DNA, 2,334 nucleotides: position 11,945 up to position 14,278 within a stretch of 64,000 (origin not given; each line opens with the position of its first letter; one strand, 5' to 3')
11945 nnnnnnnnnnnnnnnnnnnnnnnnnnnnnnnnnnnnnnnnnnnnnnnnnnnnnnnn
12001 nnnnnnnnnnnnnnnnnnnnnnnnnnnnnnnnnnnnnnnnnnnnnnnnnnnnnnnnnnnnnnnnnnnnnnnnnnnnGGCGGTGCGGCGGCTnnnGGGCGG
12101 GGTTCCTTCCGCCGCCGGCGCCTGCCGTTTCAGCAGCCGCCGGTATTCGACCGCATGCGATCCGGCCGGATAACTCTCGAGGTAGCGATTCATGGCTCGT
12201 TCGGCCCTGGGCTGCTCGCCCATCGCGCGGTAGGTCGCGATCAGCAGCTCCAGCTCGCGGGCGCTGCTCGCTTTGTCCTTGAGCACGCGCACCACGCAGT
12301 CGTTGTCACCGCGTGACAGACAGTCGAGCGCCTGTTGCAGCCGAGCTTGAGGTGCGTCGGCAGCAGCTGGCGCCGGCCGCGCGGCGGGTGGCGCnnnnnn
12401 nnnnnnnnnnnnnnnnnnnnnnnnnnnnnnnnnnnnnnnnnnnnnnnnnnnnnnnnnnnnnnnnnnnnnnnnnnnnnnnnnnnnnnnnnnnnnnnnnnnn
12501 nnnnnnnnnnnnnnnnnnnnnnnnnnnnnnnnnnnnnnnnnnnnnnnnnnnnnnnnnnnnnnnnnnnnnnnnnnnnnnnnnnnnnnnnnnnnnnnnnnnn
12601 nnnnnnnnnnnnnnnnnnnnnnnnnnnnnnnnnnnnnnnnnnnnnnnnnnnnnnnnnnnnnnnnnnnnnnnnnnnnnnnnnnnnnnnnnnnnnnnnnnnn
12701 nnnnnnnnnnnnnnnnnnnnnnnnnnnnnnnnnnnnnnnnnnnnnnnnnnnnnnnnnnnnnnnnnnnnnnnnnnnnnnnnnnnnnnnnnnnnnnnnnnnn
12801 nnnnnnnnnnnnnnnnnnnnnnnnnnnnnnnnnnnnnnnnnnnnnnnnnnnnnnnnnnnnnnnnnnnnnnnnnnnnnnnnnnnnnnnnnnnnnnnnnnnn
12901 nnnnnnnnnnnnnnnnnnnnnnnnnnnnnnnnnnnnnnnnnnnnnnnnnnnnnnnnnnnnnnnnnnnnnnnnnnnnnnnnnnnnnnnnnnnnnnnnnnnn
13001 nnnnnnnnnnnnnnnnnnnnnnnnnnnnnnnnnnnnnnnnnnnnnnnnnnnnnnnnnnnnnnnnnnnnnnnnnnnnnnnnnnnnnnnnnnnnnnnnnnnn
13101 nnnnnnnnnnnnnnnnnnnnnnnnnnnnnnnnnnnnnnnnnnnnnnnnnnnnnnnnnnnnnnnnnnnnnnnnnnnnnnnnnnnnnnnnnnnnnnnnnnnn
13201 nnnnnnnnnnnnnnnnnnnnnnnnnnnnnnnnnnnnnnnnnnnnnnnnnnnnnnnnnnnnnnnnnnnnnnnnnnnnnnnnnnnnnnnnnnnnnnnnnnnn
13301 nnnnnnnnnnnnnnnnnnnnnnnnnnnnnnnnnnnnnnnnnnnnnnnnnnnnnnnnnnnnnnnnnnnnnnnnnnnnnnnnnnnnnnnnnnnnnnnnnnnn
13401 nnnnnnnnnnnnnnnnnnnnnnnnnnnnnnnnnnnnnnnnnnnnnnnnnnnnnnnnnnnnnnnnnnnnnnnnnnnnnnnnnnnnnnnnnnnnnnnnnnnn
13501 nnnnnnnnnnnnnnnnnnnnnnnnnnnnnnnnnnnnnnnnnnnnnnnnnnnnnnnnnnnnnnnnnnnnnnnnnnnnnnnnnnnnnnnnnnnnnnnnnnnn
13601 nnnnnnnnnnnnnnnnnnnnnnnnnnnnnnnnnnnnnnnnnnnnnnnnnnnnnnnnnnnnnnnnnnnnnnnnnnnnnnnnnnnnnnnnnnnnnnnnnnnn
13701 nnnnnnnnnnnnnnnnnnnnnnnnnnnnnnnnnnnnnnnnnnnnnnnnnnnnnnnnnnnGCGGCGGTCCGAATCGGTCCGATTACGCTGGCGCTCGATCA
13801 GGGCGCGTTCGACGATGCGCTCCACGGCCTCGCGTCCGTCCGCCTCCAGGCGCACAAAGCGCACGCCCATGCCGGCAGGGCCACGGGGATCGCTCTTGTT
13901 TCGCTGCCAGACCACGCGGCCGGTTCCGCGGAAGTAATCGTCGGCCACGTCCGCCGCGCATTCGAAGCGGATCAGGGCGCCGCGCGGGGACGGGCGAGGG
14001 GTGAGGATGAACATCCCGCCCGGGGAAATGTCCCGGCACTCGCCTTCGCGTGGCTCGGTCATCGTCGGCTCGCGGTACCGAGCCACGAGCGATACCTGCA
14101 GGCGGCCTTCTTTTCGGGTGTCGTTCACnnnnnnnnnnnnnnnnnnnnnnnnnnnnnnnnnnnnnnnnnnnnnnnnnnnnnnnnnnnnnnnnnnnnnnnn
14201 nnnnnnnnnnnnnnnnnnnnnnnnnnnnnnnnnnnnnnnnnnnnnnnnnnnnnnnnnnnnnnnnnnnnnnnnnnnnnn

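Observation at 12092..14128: Membrane-spanning PilZ protein with giant Pro-rich linkers whose start overlaps the rmlA stop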

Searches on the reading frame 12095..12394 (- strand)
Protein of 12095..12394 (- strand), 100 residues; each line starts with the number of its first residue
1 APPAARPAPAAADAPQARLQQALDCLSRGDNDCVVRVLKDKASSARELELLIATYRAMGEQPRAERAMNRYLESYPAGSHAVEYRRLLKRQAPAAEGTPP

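Call 12: find_homologous_proteins(query=window:12095-12394:-, max_evalue=0.01)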
Query seq(100 aa): 150 candidates shared short words with the query, none scored E <= 0.01.
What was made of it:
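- Tried and rejected: The C-terminal 100 aa found nothing (call 12).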

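Call 42: search_solved_structures(query=A3, max_evalue=10, show_alignments=2)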
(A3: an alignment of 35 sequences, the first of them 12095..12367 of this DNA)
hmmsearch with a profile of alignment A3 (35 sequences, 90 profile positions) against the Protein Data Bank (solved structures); distinct sequences matched with E-value up to 10: 14.
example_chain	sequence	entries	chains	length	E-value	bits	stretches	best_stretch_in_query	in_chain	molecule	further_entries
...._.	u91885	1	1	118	0.00011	25.1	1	31-82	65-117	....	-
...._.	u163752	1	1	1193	0.00028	23.8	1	31-86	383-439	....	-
2xev_A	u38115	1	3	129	0.0021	21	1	37-73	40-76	YBGF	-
8sxe_C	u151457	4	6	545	0.021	17.8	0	50-84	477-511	TPR repeat-containing protein PA4667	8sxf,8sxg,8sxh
7rqf_A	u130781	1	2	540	0.021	17.8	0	50-84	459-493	TPR repeat-containing protein PA4667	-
9f0x_E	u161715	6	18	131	0.048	16.7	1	40-77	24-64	Relaxosome protein TraY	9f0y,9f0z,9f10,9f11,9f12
9gzg_A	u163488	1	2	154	0.099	15.6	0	27-74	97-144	Engineered CTPR protein with glutamic acids for conductivity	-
8ump_A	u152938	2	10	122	0.22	14.5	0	27-74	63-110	T33-ml35-redesigned-TPR-domain-fold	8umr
6g5s_A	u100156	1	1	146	0.46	13.5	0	49-80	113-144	Cell division coordinator CpoB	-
8jzc_A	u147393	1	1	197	0.54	13.3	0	54-85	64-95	Nitrate reductase molybdenum cofactor assembly chaperone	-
8f5o_D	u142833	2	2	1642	0.56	13.2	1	4-79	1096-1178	TPR_REGION domain-containing protein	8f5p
7obi_A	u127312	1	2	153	0.82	12.7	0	27-72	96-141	CTPR-rv4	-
3k9i_A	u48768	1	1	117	1.2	12.2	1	44-73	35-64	BH0479 protein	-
9hiv_D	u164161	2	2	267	4.1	10.5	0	26-70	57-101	Lipoprotein protein, putative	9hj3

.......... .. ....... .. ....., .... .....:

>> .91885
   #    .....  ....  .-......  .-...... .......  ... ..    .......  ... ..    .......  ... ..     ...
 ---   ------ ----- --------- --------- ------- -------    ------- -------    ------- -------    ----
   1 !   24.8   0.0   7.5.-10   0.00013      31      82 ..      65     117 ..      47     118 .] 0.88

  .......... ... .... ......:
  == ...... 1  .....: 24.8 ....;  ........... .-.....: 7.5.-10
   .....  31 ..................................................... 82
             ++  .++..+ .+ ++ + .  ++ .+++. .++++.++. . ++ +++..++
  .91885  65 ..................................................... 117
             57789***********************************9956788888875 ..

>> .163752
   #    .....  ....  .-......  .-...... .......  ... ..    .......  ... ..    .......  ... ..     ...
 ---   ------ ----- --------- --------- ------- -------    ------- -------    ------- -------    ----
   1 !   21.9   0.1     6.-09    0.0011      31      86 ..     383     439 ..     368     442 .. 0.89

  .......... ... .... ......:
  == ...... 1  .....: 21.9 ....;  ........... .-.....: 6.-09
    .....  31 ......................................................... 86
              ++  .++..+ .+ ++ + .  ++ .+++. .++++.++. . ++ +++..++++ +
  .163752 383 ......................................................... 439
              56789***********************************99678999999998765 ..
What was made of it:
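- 12122..12355 (-): C-terminal mini-TPR module (5 helices, residues 592-669) with invariant Cys603 and Cys611. The domain profile matches the PelB TPR at E=1.1e-4 and YbgF at 2e-3 (call 42).
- On TPR repeat proteins: The profile matches PelB and YbgF TPRs at 1e-4 and 2e-3 (call 42).
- Closest known: PelB TPR scaffold and PelD of the Pel system. Same: The best solved-structure sequence match of the mini-TPR is PelB residues 383-439 (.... and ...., E=1.1e-4) (call 42).
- Closest known: TonB, TolA and CpoB. Same: YbgF TPR matches at E=2e-3 (call 42).
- The closest solved sequence relative of the mini-TPR is the TPR scaffold of the Pel polysaccharide exporter, PelB (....), at E=1.1e-4 (call 42).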

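Call 52: predict_structure(alignment_id=A3)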
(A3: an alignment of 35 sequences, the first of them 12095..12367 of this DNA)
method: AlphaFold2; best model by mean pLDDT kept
length: 91 residues; sequences in the alignment: 35
mean_pLDDT: 88.9   pTM: 0.76
mean pLDDT of the five models: 88.9, 88.7, 87.6, 87.0, 85.8
residues with pLDDT >= 90: 71; 70-90: 8; 50-70: 9; < 50: 3
segments of 3 or more residues with pLDDT < 50: 1-3
pLDDT, mean of each block of 10 residues (from residue 1): 69 96 96 94 96 96 96 95 66 53
secondary structure, 60 per line:
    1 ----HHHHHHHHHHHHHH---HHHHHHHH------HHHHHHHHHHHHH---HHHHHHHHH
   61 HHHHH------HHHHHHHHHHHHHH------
elements in order: H5-18 H22-29 H36-48 H52-65 H72-85
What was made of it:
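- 12122..12355 (-): AF2 with alignment gives pLDDT 88.9 (call 52).
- On TonB family: The C-terminus is all-helical and TPR-like (call 52).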

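Call 55: fold_search(model_id=the predicted structure, library=pdb)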
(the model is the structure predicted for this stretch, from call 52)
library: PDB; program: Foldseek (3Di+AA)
matches with E <= 10: 944; with E <= 0.001: 0
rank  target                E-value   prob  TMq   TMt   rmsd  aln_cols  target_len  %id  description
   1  8ump_A                6.8e-02  1.00  0.64  0.51   3.1        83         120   22  T33-ml35 - Designed Tetrahedral Protein Cage Using Machine Learning Algorithms (released 2023-11-15)
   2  4xi0_F                1.0e-01  1.00  0.70  0.39   3.0        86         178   19  MamA 41-end from Desulfovibrio magneticus RS-1 (released 2015-08-19)
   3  9htd_A                1.0e-01  1.00  0.64  0.62   3.4        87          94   17  Peptide-substrate-binding (PSB) domain of human type II collagen prolyl 4-hydroxylase complexed with Pro-Hyp-Gly-Pro-A (released 2025-09-24)
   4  5lfl_A                1.1e-01  1.00  0.71  0.39   3.0        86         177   19  MamA RS-1 ArsTM double mutant (released 2017-08-02)
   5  5lfl_B                1.1e-01  1.00  0.71  0.40   3.0        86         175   19  MamA RS-1 ArsTM double mutant (released 2017-08-02)
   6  6evl                  1.1e-01  1.00  0.64  0.63   3.3        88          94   17  Crystal structure of an unlignaded peptide-substrate-binding domain of human type II collagen prolyl 4-hydroxylase (released 2018-09-12)
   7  9gzg_A                1.2e-01  1.00  0.63  0.40   3.1        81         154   21  Crystal structure of CTPR4E4 mutant (released 2025-10-15)
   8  4xi0_D                1.3e-01  1.00  0.70  0.39   3.0        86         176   19  MamA 41-end from Desulfovibrio magneticus RS-1 (released 2015-08-19)
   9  6evm_A                1.3e-01  1.00  0.63  0.60   3.3        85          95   18  Crystal structure of a Pro-9 complexed peptide-substrate-binding domain of human type II collagen prolyl 4-hydroxylase (released 2018-09-12)
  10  1na3_A                1.3e-01  1.00  0.65  0.68   3.0        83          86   18  Design of Stable alpha-Helical Arrays from an Idealized TPR Motif (released 2003-06-03)
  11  5lfl_F                1.5e-01  1.00  0.71  0.39   3.0        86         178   19  MamA RS-1 ArsTM double mutant (released 2017-08-02)
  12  5lfl_D                1.7e-01  1.00  0.70  0.39   3.1        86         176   19  MamA RS-1 ArsTM double mutant (released 2017-08-02)
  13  6v8e_A                1.7e-01  1.00  0.63  0.51   3.0        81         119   18  Computationally designed C3-symmetric homotrimer from TPR repeat protein (released 2020-08-12)
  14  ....                  1.7e-01  1.00  0.60  0.49   3.6        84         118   20  PelB 319-436 from Pseudomonas aeruginosa PAO1 (released 2017-10-04)
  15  5hrz                  1.7e-01  1.00  0.57  0.45   3.0        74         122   18  Computationally Designed Trimer 1na0C3_3 (released 2017-04-12)
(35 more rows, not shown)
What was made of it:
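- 12122..12355 (-): All top Foldseek PDB matches are TPR proteins, TM 0.6-0.7 (call 55).
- On TPR repeat proteins: The AF2 5-helix model's top 50 Foldseek hits are essentially all TPR or TPR-like proteins, TM 0.6-0.7, but with E of 0.07 or higher (call 55).
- The mini-TPR profile and fold also match YbgF/CpoB (E=2e-3), LpoP and PilF (calls 42, 55).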

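Call 84: find_homologous_proteins(query=A3, max_evalue=0.00001)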
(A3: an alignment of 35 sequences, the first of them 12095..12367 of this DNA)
Query A3 (35 sequences) (91 aa, profile of the alignment): 20 proteins with E <= 0.00001 among 6387 candidates.
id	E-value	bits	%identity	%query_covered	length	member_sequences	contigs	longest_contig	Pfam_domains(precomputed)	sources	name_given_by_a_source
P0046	1.4e-30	123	66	85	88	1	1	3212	-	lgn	-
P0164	1.8e-29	119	56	77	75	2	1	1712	PF13428.13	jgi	jgi:hypothetical protein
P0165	2.1e-29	119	51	79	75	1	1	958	-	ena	-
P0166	7.5e-29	117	50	75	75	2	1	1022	-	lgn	-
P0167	1.3e-28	116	49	81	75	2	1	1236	-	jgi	jgi:hypothetical protein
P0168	2.3e-28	116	50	81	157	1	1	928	-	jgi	jgi:hypothetical protein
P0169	2.5e-28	115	49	75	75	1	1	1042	-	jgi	jgi:hypothetical protein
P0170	6.8e-28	114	46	75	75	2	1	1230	-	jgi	jgi:hypothetical protein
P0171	7.1e-28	114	46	79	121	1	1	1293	-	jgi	-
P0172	8.6e-28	114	65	85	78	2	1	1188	-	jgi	jgi:hypothetical protein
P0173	1.4e-27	113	51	75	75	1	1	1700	-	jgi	jgi:hypothetical protein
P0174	3.0e-27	112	47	81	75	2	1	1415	-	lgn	-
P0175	3.8e-27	112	53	73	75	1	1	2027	-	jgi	-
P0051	4.3e-27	111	59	89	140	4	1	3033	-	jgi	jgi:hypothetical protein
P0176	9.8e-27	110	47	75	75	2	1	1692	-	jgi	jgi:Tfp pilus assembly protein PilF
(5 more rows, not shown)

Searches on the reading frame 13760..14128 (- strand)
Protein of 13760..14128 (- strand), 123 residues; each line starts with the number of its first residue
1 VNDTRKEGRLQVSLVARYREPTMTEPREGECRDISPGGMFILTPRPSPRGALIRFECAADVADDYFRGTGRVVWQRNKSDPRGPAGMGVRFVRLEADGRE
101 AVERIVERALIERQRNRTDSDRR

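Call 7: find_homologous_proteins(query=window:13760-14128:-, max_evalue=0.001)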
Query seq(123 aa) (123 aa): 2 proteins with E <= 0.001 among 28 candidates.
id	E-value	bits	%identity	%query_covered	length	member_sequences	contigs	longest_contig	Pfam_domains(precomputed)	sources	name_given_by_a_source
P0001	5.4e-37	144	72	77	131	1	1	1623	PF07238.20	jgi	jgi:hypothetical protein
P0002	7.4e-29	118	64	70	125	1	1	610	PF07238.20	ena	-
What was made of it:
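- Tried and rejected: The PilZ domain found only two fragments (call 7).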

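Call 10: find_encoding_contigs(protein=P0001, flank=10000)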
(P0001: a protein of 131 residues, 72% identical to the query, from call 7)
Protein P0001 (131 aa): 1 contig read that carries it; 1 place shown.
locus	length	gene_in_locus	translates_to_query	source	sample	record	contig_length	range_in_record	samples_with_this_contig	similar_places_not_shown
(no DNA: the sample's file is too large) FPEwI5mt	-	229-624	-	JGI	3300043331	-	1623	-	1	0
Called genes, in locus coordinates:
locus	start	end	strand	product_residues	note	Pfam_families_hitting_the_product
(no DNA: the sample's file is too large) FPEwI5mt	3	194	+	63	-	?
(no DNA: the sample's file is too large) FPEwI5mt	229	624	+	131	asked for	PF07238:PilZ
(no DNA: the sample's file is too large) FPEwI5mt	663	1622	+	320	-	?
